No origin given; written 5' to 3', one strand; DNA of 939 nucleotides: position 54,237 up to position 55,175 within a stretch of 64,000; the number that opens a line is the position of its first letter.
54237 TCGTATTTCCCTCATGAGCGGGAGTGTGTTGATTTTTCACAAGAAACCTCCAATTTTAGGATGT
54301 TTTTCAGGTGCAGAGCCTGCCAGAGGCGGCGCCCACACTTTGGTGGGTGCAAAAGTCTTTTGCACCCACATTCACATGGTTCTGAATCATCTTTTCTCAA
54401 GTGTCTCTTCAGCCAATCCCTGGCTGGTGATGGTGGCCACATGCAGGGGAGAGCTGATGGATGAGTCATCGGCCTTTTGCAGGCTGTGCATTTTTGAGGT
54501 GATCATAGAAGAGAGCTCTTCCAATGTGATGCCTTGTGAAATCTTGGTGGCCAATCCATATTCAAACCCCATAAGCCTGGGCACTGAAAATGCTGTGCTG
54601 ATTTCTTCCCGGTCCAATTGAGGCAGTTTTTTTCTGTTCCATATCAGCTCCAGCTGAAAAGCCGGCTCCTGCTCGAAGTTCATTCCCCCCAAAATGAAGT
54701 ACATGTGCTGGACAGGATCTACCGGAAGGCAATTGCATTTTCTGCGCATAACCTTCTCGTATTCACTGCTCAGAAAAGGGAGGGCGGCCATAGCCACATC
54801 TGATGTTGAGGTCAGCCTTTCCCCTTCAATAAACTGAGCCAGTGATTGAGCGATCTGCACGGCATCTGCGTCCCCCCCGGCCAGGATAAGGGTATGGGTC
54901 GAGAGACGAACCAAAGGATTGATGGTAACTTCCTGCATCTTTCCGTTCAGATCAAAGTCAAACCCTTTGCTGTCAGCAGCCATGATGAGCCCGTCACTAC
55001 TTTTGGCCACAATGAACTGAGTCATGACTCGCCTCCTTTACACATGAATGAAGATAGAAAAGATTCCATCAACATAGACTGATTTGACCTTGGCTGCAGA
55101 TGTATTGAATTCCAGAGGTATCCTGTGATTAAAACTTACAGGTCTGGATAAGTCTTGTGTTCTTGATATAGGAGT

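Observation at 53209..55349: Unusual operon: Hsp20-like protein + proteasome-beta-like Ntn hydrolase + receiver + RsbW-like kinase, next to two hybrid histidine kinases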

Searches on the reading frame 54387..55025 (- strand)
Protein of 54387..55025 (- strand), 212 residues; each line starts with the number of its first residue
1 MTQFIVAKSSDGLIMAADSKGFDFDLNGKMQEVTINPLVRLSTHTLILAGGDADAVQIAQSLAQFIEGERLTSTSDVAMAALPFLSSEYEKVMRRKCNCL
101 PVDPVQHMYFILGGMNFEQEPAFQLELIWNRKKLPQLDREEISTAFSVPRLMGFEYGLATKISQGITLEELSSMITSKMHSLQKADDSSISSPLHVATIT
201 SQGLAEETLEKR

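Call 3: search_protein_families(library=pfam, proteins=[window:54387-55025:-], max_evalue=1)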
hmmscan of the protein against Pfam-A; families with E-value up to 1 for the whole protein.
window:54387-55025:- (212 aa): 0 families
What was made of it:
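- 54387..55025 (-): Propeptide-less protein with the proteasome-beta (Ntn) fold, 212 aa, probably of the PHD family. Thr2, Asp18, Lys20 and Gly50-Gly51 are present. The Lys33-equivalent residue is Pro37. No Pfam hit (call 3).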

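Call 4: search_protein_families(library=ncbifam, proteins=[window:54387-55025:-], max_evalue=1)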
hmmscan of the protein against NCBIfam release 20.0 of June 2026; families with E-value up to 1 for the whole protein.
window:54387-55025:- (212 aa): 1 family
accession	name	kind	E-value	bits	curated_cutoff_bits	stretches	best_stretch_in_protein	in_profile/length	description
NF047898.1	GluglyHdase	equivalog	0.17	10.6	550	1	40-113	316-387/442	glucosylglycerate hydrolase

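Call 5: find_homologous_proteins(query=window:54387-55025:-, max_evalue=0.001)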
Query window:54387-55025:- (212 aa): 70 proteins with E <= 0.001 among 277 candidates.
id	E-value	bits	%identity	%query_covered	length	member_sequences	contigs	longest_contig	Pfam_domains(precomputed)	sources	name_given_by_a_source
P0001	4.1e-116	403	88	99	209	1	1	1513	-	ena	-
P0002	6.0e-102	357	78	99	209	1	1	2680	-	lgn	-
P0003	2.8e-98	345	74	98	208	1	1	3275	-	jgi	-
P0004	2.9e-92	326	71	98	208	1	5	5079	-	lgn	-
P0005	2.0e-91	323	71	96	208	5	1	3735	-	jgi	jgi:hypothetical protein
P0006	5.7e-90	318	68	96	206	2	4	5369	-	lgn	-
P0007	2.6e-69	251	58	97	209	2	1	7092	-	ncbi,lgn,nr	ncbi:MAG: hypothetical protein K9K79_10345 [Desulfohalobiaceae bacterium]|nr:hypothetical protein [D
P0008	9.4e-65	236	54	96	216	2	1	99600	-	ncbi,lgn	-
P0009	9.9e-63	229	52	99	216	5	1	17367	-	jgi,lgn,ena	-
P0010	2.4e-59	218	57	90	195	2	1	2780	-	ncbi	ncbi:MAG: hypothetical protein ACOC9D_06270, partial [Thermodesulfobacteriota bacterium]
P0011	4.2e-54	201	48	97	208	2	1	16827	-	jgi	jgi:hypothetical protein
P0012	5.1e-49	185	68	60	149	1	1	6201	-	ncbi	-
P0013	6.9e-46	174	43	97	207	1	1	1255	-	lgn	-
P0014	1.4e-45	173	43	96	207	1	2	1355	-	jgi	jgi:hypothetical protein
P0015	1.1e-44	170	43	96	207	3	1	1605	-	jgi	jgi:hypothetical protein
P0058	1.7e-39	154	40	96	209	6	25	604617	-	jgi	jgi:hypothetical protein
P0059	2.0e-39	153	40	96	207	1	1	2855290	-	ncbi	ncbi:MAG: hypothetical protein AB9873_11875 [Syntrophobacteraceae bacterium]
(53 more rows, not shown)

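Call 6: search_solved_structures(query=window:54387-55025:-, max_evalue=10, show_alignments=3)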
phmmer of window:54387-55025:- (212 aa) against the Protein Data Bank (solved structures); distinct sequences matched with E-value up to 10: 0.
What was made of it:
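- Tried and rejected: Direct Pfam and NCBIfam scans and a single-sequence phmmer against PDB gave nothing for the 212-aa protein (calls 3, 4, 6).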

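Call 8: search_solved_structures(query=A1, max_evalue=10, show_alignments=4)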
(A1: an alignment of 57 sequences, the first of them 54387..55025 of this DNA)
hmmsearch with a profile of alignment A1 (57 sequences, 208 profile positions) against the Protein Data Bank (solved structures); distinct sequences matched with E-value up to 10: 74 (the best 60 are shown).
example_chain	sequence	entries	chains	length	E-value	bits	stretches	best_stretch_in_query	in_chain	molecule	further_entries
8adn_N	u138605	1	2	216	0.0041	19.9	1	3-82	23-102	Proteasome subunit beta type-1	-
5fmg_N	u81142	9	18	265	0.011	18.4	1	3-133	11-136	PROTEASOME SUBUNIT BETA TYPE | 20S proteasome beta-7 subunit | Proteasome subunit beta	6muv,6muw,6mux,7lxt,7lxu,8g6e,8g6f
8w2f_N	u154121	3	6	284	0.014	18.1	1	3-133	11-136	Proteasome subunit beta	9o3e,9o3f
5fmg_L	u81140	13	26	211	0.014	18.1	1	4-78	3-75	PROTEASOME SUBUNIT BETA TYPE | 20S proteasome beta-5 subunit | Proteasome subunit beta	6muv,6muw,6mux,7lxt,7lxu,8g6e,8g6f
9q6f_N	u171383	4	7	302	0.016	17.9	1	3-133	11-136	Proteasome subunit beta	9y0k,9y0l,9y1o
9y0k_L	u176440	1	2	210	0.02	17.6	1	5-78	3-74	Proteasome subunit beta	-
9y0l_L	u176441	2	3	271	0.021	17.5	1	4-78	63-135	Proteasome subunit beta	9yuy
8qys_N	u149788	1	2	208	0.035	16.8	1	4-81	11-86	Proteasome subunit beta type-5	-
9qvx_L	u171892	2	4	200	0.035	16.8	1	4-81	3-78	Proteasome subunit beta type-5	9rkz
4r3o_L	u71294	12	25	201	0.036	16.8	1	4-81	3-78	Proteasome subunit beta type-5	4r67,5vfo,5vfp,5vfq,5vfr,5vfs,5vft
1iru_L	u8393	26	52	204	0.036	16.7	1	4-81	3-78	20S proteasome | PROTEASOME SUBUNIT BETA TYPE-5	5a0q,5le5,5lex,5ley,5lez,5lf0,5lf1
5l5w_K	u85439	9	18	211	0.042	16.6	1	4-81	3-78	Proteasome subunit beta type-5,Proteasome subunit beta type-5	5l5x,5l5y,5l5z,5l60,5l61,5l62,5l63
7qve_o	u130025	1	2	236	0.05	16.3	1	3-71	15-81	Proteasome subunit beta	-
22mm_R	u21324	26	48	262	0.057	16.1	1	4-81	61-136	Proteasome subunit beta type-5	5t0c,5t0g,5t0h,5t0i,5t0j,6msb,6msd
5gjq_e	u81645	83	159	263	0.057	16.1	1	4-81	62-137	Proteasome subunit beta type-5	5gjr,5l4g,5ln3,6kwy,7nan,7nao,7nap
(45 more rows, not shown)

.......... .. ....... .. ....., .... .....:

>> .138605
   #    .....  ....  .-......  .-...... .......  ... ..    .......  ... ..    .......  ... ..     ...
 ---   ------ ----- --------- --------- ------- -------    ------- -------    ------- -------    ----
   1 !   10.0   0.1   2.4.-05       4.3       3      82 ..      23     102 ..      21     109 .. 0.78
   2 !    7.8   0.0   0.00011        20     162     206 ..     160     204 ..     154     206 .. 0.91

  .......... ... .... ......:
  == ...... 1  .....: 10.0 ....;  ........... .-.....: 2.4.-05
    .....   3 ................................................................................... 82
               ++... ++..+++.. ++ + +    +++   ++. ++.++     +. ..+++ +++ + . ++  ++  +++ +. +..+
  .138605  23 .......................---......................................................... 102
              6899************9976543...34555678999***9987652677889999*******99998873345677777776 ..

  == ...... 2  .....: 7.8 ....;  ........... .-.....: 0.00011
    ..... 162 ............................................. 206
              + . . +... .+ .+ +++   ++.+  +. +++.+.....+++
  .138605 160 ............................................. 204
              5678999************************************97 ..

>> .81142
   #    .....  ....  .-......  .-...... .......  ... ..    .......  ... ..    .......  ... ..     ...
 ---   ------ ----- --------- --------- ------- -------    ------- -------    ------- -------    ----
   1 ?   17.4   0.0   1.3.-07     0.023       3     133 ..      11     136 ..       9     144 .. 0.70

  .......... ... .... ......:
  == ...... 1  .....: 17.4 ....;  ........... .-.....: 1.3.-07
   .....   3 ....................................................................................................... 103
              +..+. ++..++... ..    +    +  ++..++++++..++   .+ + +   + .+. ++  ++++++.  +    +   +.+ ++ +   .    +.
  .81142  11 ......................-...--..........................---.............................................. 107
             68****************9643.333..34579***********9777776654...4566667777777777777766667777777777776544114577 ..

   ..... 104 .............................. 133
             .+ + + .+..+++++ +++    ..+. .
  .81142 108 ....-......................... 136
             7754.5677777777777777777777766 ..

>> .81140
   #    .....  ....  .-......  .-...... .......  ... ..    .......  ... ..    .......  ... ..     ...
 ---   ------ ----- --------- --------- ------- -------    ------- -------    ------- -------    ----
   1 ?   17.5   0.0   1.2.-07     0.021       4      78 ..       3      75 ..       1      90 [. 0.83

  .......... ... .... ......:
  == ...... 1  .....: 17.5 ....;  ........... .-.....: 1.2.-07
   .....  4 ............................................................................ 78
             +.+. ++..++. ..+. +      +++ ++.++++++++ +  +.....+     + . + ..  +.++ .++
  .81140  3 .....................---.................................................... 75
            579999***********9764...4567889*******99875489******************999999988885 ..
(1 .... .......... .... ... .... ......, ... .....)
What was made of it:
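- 54387..55025 (-): The family profile against PDB gives mostly proteasome beta subunits (a few unrelated proteins such as Nup85 also appear), aligned from the N-terminus, at E 0.004-1 (call 8).
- On Proteasome-like Ntn hydrolases (PF00227 superfamily): The profile against PDB gives E 0.004-1, mostly proteasome beta (call 8).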

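Call 10: find_encoding_contigs(protein=P0008, flank=6000, max_places=2)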
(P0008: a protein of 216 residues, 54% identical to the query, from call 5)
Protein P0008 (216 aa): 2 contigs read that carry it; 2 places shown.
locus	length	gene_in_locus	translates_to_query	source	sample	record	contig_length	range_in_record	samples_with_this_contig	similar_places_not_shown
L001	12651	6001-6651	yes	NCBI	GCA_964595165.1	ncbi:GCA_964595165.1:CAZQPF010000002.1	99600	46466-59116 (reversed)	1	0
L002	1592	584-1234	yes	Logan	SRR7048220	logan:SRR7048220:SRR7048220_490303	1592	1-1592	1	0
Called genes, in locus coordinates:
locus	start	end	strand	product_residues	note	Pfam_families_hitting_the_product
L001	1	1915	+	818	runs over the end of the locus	PF13439:Glyco_transf_4, PF13579:Glyco_trans_4_4 (weak), PF20706:GT4-conflict, PF00534:Glycos_transf_1, PF13692:Glyco_trans_1_4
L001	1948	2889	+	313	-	PF03706:LPG_synthase_TM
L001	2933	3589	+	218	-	PF00685:Sulfotransfer_1 (faint), PF13469:Sulfotransfer_3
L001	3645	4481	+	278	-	PF13439:Glyco_transf_4, PF13579:Glyco_trans_4_4 (weak)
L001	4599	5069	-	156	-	PF01451:LMWPc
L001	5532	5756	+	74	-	-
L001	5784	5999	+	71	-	-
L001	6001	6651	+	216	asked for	-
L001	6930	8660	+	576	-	-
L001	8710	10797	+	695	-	PF22745:Nlig-Ia, PF01653:DNA_ligase_aden, PF14520:HHH_5 (faint), PF03120:OB_DNA_ligase, PF12826:HHH_2, PF00533:BRCT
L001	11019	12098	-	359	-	PF03446:NAD_binding_2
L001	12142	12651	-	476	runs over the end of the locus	PF21710:Spt6_S1 (faint), PF25522:OB_cyt-4 (faint), PF00575:S1 (weak), PF00575:S1, PF23459:S1_RRP5 (weak), PF00575:S1, PF23459:S1_RRP5, PF00575:S1, +1 more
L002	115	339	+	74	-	-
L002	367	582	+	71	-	-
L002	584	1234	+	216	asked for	-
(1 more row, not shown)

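Call 11: find_encoding_contigs(protein=P0058, flank=6000, max_places=2)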
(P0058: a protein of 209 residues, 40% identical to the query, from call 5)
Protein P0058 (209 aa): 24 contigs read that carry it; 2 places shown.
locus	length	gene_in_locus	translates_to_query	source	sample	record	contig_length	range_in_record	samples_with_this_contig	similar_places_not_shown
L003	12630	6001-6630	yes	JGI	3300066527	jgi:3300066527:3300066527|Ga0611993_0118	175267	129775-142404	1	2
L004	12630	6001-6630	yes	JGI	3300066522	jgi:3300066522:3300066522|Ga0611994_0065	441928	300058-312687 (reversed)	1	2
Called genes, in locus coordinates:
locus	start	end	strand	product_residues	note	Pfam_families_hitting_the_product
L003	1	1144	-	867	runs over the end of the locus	PF12704:MacB_PCD, PF02687:FtsX, PF12704:MacB_PCD (weak), PF02687:FtsX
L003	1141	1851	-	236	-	PF00005:ABC_tran, PF13304:AAA_21 (faint)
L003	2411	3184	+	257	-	PF01026:TatD_DNase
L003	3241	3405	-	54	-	-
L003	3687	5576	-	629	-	PF04773:FecR, PF20245:DUF6600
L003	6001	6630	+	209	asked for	-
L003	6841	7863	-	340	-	PF00248:Aldo_ket_red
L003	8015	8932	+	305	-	PF13531:SBP_bac_11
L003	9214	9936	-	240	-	-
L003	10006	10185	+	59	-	-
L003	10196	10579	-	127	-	-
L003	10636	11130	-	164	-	PF00072:Response_reg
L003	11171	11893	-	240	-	-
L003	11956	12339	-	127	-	PF00072:Response_reg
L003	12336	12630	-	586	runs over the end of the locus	PF02743:dCache_1, PF00512:HisKA, PF02518:HATPase_c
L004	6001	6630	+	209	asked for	-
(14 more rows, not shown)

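Call 12: find_encoding_contigs(protein=P0059, flank=6000, max_places=2)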
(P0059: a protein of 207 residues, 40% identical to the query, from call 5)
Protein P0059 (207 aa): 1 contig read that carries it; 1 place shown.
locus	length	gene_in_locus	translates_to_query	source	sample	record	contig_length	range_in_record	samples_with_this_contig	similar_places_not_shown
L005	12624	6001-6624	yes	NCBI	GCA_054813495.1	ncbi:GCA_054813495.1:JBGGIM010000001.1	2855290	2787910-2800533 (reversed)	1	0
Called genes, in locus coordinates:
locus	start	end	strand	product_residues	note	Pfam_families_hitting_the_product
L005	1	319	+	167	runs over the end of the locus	PF13237:Fer4_10 (faint), PF12798:Fer4_3 (faint), PF12838:Fer4_7 (weak), PF13247:Fer4_11, PF12838:Fer4_7 (weak), PF13187:Fer4_9 (weak), PF12797:Fer4_2 (weak), PF00037:Fer4 (weak)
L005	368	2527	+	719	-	PF14691:Fer4_20, PF01266:DAO (weak), PF01946:Thi4 (weak), PF07992:Pyr_redox_2, PF12831:FAD_oxidored (weak), PF13450:NAD_binding_8, PF13738:Pyr_redox_3, PF00070:Pyr_redox (weak), +1 more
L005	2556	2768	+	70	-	-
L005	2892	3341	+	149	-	PF00571:CBS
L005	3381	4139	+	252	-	PF00111:Fer2 (weak), PF13510:Fer2_4, PF14697:Fer4_21, PF12838:Fer4_7, PF13187:Fer4_9 (weak), PF13237:Fer4_10 (weak), PF00037:Fer4 (weak), PF12837:Fer4_6 (weak), +3 more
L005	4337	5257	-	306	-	PF00698:Acyl_transf_1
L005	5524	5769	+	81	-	PF00301:Rubredoxin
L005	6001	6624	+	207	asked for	-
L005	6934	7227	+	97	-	PF00216:Bac_DNA_binding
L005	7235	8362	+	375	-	PF01740:STAS, PF13466:STAS_2 (weak), PF02405:MlaE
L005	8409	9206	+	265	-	PF00005:ABC_tran, PF13304:AAA_21 (faint)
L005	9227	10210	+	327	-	PF02470:MlaD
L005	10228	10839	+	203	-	PF03886:ABC_trans_aux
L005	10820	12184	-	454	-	PF11638:DnaA_N, PF00308:Bac_DnaA, PF01695:IstB_IS21 (weak), PF08299:Bac_DnaA_C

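Call 13: find_encoding_contigs(protein=P0007, flank=7000, max_places=2)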
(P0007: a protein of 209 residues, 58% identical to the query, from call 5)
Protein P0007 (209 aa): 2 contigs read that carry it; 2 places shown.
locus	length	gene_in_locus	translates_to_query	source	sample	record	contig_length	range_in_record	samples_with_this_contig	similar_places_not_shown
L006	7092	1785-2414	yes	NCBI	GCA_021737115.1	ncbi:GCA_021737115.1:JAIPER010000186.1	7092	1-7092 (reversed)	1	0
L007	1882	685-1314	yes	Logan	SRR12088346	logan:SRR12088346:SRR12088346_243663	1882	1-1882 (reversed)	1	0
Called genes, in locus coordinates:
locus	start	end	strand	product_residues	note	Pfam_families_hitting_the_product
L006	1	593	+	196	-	PF03465:eRF1_3 (weak)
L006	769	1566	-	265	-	PF01149:Fapy_DNA_glyco, PF05833:NFACT_N (weak), PF06831:H2TH, PF06827:zf-FPG_IleRS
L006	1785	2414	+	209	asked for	-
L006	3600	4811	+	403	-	PF08448:PAS_4, PF02518:HATPase_c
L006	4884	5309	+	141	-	-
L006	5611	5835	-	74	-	-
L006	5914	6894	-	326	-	PF00941:FAD_binding_5, PF03450:CO_deh_flav_C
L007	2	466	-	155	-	?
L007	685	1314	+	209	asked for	-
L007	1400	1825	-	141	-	-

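Call 14: find_encoding_contigs(protein=P0009, flank=7000, max_places=2)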
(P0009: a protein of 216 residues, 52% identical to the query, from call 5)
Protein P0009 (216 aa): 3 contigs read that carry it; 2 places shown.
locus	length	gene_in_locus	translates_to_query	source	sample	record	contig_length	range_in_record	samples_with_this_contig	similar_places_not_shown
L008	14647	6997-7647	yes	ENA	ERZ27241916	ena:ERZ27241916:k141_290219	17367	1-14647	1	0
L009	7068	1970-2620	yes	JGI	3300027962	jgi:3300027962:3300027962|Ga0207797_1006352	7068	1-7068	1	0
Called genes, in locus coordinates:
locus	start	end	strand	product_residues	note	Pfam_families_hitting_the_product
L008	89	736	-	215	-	PF03886:ABC_trans_aux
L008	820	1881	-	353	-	PF02470:MlaD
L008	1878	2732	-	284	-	PF09818:ABC_ATPase (faint), PF00005:ABC_tran, PF13304:AAA_21 (weak)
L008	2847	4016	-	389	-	PF13466:STAS_2, PF02405:MlaE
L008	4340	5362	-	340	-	PF01699:Na_Ca_ex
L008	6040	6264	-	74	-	-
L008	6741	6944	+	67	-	-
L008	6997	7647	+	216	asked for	-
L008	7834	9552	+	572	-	PF14716:HHH_8, PF14520:HHH_5, PF14792:DNA_pol_B_palm, PF14791:DNA_pol_B_thumb, PF02811:PHP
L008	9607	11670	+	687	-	PF22745:Nlig-Ia, PF01653:DNA_ligase_aden, PF03120:OB_DNA_ligase, PF14520:HHH_5 (faint), PF12826:HHH_2, PF00533:BRCT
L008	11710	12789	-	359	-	PF03446:NAD_binding_2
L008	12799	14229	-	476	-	PF21710:Spt6_S1 (faint), PF25522:OB_cyt-4 (faint), PF00575:S1 (weak), PF00575:S1, PF23459:S1_RRP5 (weak), PF00575:S1, PF23459:S1_RRP5, PF00575:S1, +2 more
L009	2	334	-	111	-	?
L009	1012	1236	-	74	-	-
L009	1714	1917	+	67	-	-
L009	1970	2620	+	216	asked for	-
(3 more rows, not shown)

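Call 15: find_encoding_contigs(protein=P0006, flank=6000, max_places=3)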
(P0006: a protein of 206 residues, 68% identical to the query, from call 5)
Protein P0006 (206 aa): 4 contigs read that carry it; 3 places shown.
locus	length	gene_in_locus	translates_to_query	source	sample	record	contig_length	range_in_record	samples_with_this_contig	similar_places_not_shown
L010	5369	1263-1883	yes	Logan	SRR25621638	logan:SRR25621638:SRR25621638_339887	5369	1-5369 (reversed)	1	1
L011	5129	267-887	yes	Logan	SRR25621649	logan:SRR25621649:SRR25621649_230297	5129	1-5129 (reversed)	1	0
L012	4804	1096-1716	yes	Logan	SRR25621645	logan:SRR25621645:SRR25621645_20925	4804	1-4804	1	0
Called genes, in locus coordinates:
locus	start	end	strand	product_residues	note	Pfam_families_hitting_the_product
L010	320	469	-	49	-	-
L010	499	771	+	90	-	-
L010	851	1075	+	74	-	-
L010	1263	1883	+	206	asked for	-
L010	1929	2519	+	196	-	PF00072:Response_reg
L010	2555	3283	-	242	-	PF00173:Cyt-b5 (weak), PF09990:DUF2231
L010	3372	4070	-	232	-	PF00106:adh_short, PF08659:KR (weak), PF13561:adh_short_C2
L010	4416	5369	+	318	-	?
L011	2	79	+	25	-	?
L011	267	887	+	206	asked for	-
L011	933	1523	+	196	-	PF00072:Response_reg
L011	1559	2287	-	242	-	PF00173:Cyt-b5 (weak), PF09990:DUF2231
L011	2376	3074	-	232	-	PF00106:adh_short, PF08659:KR (weak), PF13561:adh_short_C2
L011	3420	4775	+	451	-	PF17767:NAPRTase_N, PF04095:NAPRTase, PF17956:NAPRTase_C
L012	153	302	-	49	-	-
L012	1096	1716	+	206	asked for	-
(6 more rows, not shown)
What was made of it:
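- A receiver lies directly downstream of the proteasome homologue in L010 (call 15).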

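Call 16: find_encoding_contigs(protein=P0004, flank=6000, max_places=3)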
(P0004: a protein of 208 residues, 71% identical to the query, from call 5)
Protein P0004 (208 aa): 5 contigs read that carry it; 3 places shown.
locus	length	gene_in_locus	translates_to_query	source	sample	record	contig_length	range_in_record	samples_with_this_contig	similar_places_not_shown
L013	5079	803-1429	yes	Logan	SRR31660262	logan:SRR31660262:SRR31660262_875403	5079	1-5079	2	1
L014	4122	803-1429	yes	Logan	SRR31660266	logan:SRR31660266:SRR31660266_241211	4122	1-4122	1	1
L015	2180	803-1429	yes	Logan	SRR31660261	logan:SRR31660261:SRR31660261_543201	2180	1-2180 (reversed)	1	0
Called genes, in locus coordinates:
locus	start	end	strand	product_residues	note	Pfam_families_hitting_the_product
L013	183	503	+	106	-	-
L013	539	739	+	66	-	-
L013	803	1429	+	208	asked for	-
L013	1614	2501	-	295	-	PF00989:PAS, PF00196:GerE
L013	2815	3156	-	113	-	PF01627:Hpt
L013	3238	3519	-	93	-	PF05187:Fer4_ETF_QO, PF25160:LdpA_Fe-S-bd (weak)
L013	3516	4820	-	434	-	PF00890:FAD_binding_2 (weak), PF01266:DAO (weak), PF01494:FAD_binding_3 (weak), PF01946:Thi4 (weak), PF03486:HI0933_like (weak), PF12831:FAD_oxidored, PF13450:NAD_binding_8 (weak), PF26311:ETF-QO_FixC_C, +4 more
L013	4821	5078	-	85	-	?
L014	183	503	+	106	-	-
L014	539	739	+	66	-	-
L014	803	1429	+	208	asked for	-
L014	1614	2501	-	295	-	PF00989:PAS, PF00196:GerE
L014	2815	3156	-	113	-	PF01627:Hpt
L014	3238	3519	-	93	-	PF05187:Fer4_ETF_QO, PF25160:LdpA_Fe-S-bd (weak)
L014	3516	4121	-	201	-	?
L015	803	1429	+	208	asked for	-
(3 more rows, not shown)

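Call 18: predict_structure(alignment_id=A1)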
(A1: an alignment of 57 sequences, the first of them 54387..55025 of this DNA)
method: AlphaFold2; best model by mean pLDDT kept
length: 212 residues; sequences in the alignment: 57
mean_pLDDT: 89.9   pTM: 0.88
mean pLDDT of the five models: 89.9, 90.0, 89.8, 89.7, 89.6
residues with pLDDT >= 90: 148; 70-90: 46; 50-70: 17; < 50: 1
segments of 3 or more residues with pLDDT < 50: none
pLDDT, mean of each block of 10 residues (from residue 1): 93 96 80 94 97 94 98 93 93 76 67 92 93 76 95 97 97 96 78 95 94 71
secondary structure, 60 per line:
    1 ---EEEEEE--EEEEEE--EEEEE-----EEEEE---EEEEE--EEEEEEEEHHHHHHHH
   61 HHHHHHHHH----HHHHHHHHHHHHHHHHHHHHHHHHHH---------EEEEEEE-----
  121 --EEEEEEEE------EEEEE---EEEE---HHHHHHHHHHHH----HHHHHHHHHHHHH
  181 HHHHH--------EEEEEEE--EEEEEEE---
elements in order: E4-9 E12-17 E20-24 E30-34 E38-42 E45-52 H53-69 H74-99 E109-115 E123-130 E137-141 E145-148 H152-163 H168-185 E194-200 E203-209
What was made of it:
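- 54387..55025 (-): AF2 pLDDT is 89.9 (call 18).
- On Proteasome-like Ntn hydrolases (PF00227 superfamily): AF2 model pLDDT 89.9 (call 18).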
